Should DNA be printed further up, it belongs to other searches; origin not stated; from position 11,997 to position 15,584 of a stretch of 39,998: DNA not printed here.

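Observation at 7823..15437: Tandem duplication of the T9SS sortase PorU, both copies apparently catalytically intact, upstream of a single porV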

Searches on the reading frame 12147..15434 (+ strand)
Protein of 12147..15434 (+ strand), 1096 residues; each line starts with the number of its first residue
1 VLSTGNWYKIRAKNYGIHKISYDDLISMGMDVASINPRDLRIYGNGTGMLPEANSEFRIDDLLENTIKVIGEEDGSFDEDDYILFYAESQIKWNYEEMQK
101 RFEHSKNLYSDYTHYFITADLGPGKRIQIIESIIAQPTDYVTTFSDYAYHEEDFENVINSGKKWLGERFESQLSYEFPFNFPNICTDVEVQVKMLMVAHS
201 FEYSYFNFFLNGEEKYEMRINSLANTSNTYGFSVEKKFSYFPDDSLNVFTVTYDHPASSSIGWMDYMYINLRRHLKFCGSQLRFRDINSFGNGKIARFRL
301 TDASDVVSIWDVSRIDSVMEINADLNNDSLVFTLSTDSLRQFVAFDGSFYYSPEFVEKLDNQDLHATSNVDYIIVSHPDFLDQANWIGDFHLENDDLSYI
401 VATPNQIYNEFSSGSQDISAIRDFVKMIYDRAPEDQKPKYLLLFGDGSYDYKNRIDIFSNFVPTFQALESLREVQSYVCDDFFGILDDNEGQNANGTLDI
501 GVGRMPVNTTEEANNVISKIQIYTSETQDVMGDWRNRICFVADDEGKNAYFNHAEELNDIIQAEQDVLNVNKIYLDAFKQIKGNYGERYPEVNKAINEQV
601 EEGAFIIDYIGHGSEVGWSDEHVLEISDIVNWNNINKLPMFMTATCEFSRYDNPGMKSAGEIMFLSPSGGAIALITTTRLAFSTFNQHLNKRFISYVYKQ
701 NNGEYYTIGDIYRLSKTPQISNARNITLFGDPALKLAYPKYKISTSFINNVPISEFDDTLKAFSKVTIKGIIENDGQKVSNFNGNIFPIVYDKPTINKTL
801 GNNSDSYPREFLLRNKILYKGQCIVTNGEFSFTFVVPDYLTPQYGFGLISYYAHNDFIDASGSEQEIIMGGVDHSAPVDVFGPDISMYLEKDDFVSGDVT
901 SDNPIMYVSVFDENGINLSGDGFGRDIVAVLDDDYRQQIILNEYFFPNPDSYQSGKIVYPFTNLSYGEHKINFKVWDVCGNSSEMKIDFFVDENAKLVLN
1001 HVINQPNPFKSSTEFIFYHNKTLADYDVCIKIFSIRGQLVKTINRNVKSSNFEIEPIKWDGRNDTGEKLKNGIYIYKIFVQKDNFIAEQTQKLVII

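Call 93: predict_structure(alignment_id=A1)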
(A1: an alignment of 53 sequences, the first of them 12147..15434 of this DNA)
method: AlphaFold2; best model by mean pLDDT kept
length: 1096 residues; sequences in the alignment: 53
mean_pLDDT: 88.6   pTM: 0.79
mean pLDDT of the five models: 88.6, 88.2, 85.9, 85.0, 84.7
residues with pLDDT >= 90: 587; 70-90: 473; 50-70: 36; < 50: 0
segments of 3 or more residues with pLDDT < 50: none
pLDDT, mean of each block of 10 residues (from residue 1): 90 93 93 90 78 79 91 89 92 88 87 92 93 92 95 89 92 95 94 95 95 92 87 93 94 92 95 95 94 94 94 90 94 94 95 94 91 96 97 95 92 84 93 93 92 72 89 86 87 76 94 95 88 89 85 91 78 90 81 92 93 85 86 94 86 87 92 91 83 89 90 84 84 93 89 74 89 91 92 88 82 86 93 88 85 90 84 79 89 75 89 81 77 83 86 91 84 89 88 71 86 87 81 90 88 85 88 92 85 89
secondary structure, 60 per line:
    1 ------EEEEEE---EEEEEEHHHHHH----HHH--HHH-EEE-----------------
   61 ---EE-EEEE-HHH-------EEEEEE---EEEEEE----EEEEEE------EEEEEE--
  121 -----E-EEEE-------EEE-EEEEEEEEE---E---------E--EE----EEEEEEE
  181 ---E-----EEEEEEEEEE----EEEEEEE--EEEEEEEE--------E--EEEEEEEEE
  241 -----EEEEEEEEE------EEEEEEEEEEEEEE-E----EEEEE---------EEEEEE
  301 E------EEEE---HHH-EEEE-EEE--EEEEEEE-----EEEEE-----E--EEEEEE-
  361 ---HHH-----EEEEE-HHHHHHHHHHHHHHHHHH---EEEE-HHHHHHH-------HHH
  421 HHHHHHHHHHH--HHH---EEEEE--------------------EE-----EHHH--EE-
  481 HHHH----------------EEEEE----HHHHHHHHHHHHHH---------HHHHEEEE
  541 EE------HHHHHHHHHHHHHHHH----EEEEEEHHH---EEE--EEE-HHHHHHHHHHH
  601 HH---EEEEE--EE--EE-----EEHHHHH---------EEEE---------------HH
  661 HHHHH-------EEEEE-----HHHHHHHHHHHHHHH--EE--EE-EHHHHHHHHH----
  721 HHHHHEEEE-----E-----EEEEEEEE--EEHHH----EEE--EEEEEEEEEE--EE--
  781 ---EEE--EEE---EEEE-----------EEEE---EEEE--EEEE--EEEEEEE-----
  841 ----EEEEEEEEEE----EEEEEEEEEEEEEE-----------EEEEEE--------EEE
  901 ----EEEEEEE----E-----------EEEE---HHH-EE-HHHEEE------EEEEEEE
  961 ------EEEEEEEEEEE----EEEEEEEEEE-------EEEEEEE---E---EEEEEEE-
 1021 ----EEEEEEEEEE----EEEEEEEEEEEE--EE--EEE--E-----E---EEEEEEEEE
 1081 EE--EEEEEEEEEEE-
elements in order (helices of 4 or more, strands of 3 or more residues): E7-12 E16-21 H22-27 E41-43 E67-70 E82-87 E91-96 E101-106 E113-118 E128-131 E139-141 E143-151 E174-180 E190-199 E204-210 E213-220 E232-240 E246-254 E261-274 E281-285 E295-301 E308-311 E319-322 E324-326 E329-335 E341-345 E354-359 E372-376 H378-395 E399-402 H404-410 H418-431 E440-444 H481-484 E501-505 H510-523 H533-536 E537-542 H549-564 E569-574 E581-583 E586-588 H590-602 E606-610 H626-630 E640-643 H659-665 E673-677 H683-697 H708-716 H721-725 E726-729 E741-748 E760-762 E765-774 E784-786 E789-791 E795-798 E810-813 E817-820 E823-826 E829-835 E845-854 E859-872 E884-889 E898-900 E905-911 E928-931 E945-947 E954-960 E967-977 E982-991 E999-1005 E1013-1019 E1025-1034 E1039-1050 E1057-1059 E1072-1082 E1085-1095

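Call 95: fold_search(model_id=the predicted structure, library=pdb)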
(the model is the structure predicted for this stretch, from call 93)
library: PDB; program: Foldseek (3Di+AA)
matches with E <= 10: 1712; with E <= 0.001: 352
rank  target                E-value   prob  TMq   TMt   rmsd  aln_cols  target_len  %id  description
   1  6za2_B                7.5e-79  1.00  0.51  0.52  21.0      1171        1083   24  Crystal structure of dimeric latent PorU from Porphyromonas gingivalis (released 2021-09-29)
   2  6za2_A                3.7e-78  1.00  0.52  0.52  20.8      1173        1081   24  Crystal structure of dimeric latent PorU from Porphyromonas gingivalis (released 2021-09-29)
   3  1cvr                  1.7e-19  1.00  0.27  0.64  15.1       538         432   16  Crystal structure of the Arg specific cysteine proteinase gingipain R (RGPB) (released 2000-03-01)
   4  4ief_D                1.1e-18  1.00  0.27  0.65  15.1       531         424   15  Complex of Porphyromonas gingivalis RgpB pro- and mature domains (released 2013-04-10)
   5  4ief_B                3.1e-18  1.00  0.27  0.65  14.8       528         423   16  Complex of Porphyromonas gingivalis RgpB pro- and mature domains (released 2013-04-10)
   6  6i9a_A                1.9e-15  1.00  0.25  0.57  16.3       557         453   11  Porphyromonas gingivalis gingipain K (Kgp) in complex with inhibitor KYT-36 (released 2019-03-13)
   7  4rbm                  2.2e-15  1.00  0.26  0.59  16.2       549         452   12  Porphyromonas gingivalis gingipain K (Kgp) catalytic and immunoglobulin superfamily-like domains (released 2014-10-08)
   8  7nit_C                2.7e-10  0.98  0.09  0.09  34.7      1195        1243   10  X-ray structure of a multidomain BbgIII from Bifidobacterium bifidum (released 2021-12-22)
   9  5t99_A                2.3e-09  0.98  0.09  0.11  27.8      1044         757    8  Crystal structure of BuGH2Awt in complex with Galactoisofagomine (released 2017-09-13)
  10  6hpd                  2.3e-09  0.97  0.09  0.10  36.2      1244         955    9  The structure of a beta-glucuronidase from glycoside hydrolase family 2 (released 2019-07-24)
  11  3f85                  4.7e-09  1.00  0.08  0.16  22.1       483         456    9  Structure of fusion complex of homo trimeric major pilin subunits CfaB of CFA/I fimbirae from ETEC E. coli (released 2009-08-11)
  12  2yn3_A                5.0e-09  1.00  0.10  0.30  16.7       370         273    9  Structural insight into the giant calcium-binding adhesin SiiE: implications for the adhesion of Salmonella enterica t (released 2013-04-03)
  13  5t98_B                5.8e-09  0.96  0.09  0.11  27.5      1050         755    8  Crystal structure of BuGH2Awt (released 2017-09-13)
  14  5t98_A                9.3e-09  0.94  0.08  0.10  27.4      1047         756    8  Crystal structure of BuGH2Awt (released 2017-09-13)
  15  6b6l_B                9.8e-09  0.97  0.09  0.11  27.5      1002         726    8  The crystal structure of glycosyl hydrolase family 2 (GH2) member from Bacteroides cellulosilyticus DSM 14838 (released 2017-10-11)
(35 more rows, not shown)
